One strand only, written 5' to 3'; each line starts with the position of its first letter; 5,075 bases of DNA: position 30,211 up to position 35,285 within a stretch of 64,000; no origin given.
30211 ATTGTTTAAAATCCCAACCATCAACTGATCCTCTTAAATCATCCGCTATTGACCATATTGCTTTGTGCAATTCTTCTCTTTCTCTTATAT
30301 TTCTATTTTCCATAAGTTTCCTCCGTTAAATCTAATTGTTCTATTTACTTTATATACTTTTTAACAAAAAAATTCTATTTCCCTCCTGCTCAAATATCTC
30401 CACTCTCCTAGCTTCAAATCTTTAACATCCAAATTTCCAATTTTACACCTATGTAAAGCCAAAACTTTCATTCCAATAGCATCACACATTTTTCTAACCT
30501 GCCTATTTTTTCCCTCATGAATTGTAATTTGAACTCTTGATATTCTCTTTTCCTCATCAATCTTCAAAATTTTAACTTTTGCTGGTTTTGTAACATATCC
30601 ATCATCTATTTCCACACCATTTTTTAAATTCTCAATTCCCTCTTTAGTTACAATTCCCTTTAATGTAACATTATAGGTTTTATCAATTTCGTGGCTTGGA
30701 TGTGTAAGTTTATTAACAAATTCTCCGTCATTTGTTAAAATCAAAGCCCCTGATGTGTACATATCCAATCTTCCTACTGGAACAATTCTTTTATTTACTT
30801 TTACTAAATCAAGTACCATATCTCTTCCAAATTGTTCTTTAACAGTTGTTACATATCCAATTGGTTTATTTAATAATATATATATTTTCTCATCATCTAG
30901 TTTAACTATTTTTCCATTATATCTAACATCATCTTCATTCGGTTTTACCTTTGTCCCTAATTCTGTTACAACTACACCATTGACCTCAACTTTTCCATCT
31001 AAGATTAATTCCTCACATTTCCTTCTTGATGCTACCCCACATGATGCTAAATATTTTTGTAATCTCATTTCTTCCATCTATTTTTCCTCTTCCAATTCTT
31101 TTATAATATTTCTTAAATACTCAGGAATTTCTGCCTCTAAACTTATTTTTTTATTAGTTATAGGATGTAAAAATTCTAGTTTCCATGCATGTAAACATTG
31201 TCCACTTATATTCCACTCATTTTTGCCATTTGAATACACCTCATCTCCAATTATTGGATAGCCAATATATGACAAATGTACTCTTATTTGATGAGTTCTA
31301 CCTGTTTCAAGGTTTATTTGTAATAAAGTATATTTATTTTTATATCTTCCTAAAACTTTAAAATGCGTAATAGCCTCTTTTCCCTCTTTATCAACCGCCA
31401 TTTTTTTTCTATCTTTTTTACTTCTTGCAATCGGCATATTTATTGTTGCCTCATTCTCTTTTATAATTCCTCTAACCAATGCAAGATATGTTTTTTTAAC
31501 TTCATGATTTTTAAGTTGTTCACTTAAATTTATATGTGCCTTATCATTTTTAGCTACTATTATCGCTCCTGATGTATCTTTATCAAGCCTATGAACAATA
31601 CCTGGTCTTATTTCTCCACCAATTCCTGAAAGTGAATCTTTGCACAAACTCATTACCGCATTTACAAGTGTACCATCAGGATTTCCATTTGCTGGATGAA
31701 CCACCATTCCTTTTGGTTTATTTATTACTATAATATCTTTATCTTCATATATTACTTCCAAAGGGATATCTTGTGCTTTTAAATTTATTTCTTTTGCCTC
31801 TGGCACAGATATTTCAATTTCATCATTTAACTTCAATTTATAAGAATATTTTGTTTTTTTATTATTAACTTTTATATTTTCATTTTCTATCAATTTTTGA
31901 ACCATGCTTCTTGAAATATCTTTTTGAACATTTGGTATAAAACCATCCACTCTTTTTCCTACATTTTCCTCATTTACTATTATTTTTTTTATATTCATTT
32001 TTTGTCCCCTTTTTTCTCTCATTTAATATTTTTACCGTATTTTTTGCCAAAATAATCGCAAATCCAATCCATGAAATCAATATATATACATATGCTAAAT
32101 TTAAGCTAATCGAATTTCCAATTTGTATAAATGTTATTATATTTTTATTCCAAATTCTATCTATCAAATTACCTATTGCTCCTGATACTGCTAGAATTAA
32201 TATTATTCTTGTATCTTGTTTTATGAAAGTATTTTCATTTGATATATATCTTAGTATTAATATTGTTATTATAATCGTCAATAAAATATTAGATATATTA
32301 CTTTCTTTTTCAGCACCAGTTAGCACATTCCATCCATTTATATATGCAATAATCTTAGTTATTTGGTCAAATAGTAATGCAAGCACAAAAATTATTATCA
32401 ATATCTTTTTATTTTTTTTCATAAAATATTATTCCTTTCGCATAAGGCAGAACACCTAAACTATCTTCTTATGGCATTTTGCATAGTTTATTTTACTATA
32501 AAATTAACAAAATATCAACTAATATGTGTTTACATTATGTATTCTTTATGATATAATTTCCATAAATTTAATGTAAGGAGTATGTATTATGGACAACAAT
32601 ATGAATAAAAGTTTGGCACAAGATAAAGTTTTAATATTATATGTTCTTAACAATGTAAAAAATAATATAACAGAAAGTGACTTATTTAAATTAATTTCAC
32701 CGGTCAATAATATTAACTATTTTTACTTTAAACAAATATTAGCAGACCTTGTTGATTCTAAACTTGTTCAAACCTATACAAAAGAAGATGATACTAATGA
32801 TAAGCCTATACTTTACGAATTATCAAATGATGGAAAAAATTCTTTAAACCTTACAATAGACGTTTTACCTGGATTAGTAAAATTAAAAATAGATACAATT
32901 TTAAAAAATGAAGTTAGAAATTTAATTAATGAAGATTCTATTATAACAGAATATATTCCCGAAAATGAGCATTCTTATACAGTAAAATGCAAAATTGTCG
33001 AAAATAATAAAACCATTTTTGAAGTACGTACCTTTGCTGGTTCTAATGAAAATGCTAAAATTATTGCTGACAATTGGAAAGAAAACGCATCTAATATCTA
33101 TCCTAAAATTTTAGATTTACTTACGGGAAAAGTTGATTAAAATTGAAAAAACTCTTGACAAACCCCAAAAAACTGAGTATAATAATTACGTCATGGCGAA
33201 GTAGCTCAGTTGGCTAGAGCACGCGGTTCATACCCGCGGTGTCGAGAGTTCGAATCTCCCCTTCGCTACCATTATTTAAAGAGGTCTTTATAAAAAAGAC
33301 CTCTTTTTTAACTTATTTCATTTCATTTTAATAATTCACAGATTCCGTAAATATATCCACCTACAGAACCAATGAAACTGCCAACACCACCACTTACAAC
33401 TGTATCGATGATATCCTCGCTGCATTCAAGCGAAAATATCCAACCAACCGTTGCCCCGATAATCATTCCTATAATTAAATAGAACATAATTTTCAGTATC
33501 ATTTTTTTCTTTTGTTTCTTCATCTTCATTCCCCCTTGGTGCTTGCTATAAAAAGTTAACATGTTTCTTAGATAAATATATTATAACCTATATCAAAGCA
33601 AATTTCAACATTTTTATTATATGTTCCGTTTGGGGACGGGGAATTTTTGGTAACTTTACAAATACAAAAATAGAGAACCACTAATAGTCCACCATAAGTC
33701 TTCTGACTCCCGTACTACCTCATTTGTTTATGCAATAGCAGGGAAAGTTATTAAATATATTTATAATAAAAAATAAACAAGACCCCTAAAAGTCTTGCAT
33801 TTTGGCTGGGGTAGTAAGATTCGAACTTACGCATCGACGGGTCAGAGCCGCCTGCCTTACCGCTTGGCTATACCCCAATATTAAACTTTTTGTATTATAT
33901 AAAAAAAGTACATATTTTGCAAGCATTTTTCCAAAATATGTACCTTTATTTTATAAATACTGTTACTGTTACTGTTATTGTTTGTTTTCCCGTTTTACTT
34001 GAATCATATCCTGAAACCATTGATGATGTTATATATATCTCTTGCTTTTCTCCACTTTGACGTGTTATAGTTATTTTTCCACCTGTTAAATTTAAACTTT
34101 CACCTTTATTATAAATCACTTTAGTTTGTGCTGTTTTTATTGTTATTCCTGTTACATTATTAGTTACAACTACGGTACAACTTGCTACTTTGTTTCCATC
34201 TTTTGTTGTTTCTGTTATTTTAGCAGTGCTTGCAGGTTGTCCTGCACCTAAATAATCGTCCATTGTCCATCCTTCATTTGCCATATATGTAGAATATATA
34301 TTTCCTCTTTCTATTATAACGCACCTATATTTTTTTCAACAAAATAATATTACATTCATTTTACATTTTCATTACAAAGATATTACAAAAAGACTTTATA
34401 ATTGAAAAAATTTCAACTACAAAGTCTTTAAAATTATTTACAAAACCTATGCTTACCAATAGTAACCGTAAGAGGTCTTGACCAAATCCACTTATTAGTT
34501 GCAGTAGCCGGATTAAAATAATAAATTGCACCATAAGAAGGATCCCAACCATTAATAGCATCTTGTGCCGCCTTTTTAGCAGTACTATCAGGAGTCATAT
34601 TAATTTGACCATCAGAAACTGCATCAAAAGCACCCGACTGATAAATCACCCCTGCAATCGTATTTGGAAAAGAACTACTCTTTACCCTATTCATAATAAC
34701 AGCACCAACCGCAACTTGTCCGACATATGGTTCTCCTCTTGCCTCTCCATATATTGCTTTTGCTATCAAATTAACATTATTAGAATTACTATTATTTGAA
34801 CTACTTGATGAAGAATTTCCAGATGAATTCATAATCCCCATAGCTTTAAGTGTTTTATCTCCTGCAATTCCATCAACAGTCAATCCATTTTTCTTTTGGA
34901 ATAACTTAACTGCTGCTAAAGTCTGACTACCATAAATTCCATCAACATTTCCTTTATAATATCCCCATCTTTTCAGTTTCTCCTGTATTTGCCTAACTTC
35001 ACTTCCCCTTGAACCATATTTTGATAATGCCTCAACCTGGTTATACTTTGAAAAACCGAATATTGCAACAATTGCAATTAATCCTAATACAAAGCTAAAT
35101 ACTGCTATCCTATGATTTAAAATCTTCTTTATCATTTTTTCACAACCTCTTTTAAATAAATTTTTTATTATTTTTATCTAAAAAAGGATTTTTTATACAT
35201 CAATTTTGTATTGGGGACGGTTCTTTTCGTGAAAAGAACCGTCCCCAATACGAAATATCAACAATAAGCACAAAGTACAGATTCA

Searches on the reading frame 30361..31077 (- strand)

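Call 13: search_protein_families(library=ncbifam, proteins=[window:30361-31077:-], max_evalue=0.00001)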
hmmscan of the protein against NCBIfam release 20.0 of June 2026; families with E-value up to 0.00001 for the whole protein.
window:30361-31077:- (238 aa): 6 families
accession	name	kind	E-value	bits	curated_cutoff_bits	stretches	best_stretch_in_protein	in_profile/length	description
TIGR00093.1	TIGR00093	subfamily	1.2e-47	161.6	109.3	1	70-230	1-160/161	pseudouridine synthase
NF007784.0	PRK10475.1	equivalog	9.8e-47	159.3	318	1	3-234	6-229/290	23S rRNA pseudouridine(2604) synthase RluF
NF008097.0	PRK10839.1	equivalog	2.2e-41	142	275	1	4-235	1-228/232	16S rRNA pseudouridine(516) synthase RsuA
NF007976.1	PRK10700.1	equivalog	1.5e-37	129.3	290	1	5-235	4-238/291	23S rRNA pseudouridine(2605) synthase RluB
NF008487.1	PRK11394.1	equivalog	5.2e-26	91.5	284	1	66-228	30-203/206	23S rRNA pseudouridine(2457) synthase RluE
TIGR00005.1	rluA_subfam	subfamily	9e-10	38.3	192.7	1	2-203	4-235/298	RluA family pseudouridine synthase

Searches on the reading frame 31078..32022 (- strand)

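Call 66: search_protein_families(library=pfam, proteins=[window:31078-32022:-], max_evalue=0.001)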
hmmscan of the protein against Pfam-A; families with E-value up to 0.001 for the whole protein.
window:31078-32022:- (314 aa): 2 families
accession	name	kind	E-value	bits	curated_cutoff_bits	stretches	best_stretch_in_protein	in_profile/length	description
PF00849.27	PseudoU_synth_2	-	1.1e-40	139.7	26.8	1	96-251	1-151/152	RNA pseudouridylate synthase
PF01479.30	S4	-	1.5e-07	31.4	22.8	1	35-69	13-48/48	S4 domain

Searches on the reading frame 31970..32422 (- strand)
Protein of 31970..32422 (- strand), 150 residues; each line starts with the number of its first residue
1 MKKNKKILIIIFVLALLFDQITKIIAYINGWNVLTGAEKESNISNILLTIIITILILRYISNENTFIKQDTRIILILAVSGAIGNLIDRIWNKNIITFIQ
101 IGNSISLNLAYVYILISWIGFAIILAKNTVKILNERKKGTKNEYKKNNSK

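Call 66: search_protein_families(library=pfam, proteins=[window:31970-32422:-], max_evalue=0.001)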
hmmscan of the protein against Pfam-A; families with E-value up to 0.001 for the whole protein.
window:31970-32422:- (150 aa): 1 family
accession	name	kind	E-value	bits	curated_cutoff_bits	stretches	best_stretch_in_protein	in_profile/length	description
PF01252.23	Peptidase_A8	-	3.6e-08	34.2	25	1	41-124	53-139/142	Signal peptidase (SPase) II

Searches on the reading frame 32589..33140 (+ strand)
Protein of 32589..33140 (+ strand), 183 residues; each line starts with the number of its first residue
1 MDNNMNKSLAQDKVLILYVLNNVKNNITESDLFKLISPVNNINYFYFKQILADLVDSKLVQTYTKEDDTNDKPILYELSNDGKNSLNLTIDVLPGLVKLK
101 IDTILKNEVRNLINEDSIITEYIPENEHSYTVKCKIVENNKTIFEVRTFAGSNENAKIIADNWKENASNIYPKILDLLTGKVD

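Call 66: search_protein_families(library=pfam, proteins=[window:32589-33140:+], max_evalue=0.001)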
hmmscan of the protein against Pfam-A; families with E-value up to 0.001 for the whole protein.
window:32589-33140:+ (183 aa): 1 family
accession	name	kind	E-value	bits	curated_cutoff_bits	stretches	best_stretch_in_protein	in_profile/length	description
PF14277.12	DUF4364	-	1.6e-36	126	26.9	1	13-178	2-162/162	Domain of unknown function (DUF4364)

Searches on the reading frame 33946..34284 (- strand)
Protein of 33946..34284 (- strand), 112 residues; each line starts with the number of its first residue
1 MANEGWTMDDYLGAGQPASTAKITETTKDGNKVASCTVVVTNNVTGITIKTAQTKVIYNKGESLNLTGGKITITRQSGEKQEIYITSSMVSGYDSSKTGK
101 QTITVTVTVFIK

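Call 66: search_protein_families(library=pfam, proteins=[window:33946-34284:-], max_evalue=0.001)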
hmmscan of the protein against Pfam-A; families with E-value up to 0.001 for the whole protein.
window:33946-34284:- (112 aa): 1 family
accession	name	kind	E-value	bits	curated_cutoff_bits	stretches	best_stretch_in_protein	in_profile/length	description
PF07523.18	Big_3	-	4.8e-09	36.8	21.2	1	54-107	4-57/68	Bacterial Ig-like domain (group 3)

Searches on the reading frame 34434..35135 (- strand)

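Call 12: search_protein_families(library=ncbifam, proteins=[window:34434-35135:-], max_evalue=0.00001)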
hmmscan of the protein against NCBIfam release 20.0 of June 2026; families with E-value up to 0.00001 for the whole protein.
window:34434-35135:- (233 aa): 5 families
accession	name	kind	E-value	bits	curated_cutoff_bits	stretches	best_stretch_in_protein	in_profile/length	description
TIGR02869.1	spore_SleB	equivalog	2.2e-93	311.7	236.5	1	37-233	6-201/201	spore cortex-lytic enzyme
NF052335.1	PdgHdaseHSB129560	equivalog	2.9e-11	43.3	500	1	39-114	201-276/330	peptidoglycan hydrolase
TIGR03979.1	His_Ser_Rich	equivalog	1e-10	41.9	121.65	1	45-102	132-189/190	His-Xaa-Ser repeat protein HxsA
NF052336.1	PdgHdaseHSB100310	equivalog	2.5e-09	37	500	1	41-103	188-250/316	peptidoglycan hydrolase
NF052377.1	lmo1851_S41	exception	3.7e-08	32.5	725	1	36-100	382-447/468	lmo1851 family serine protease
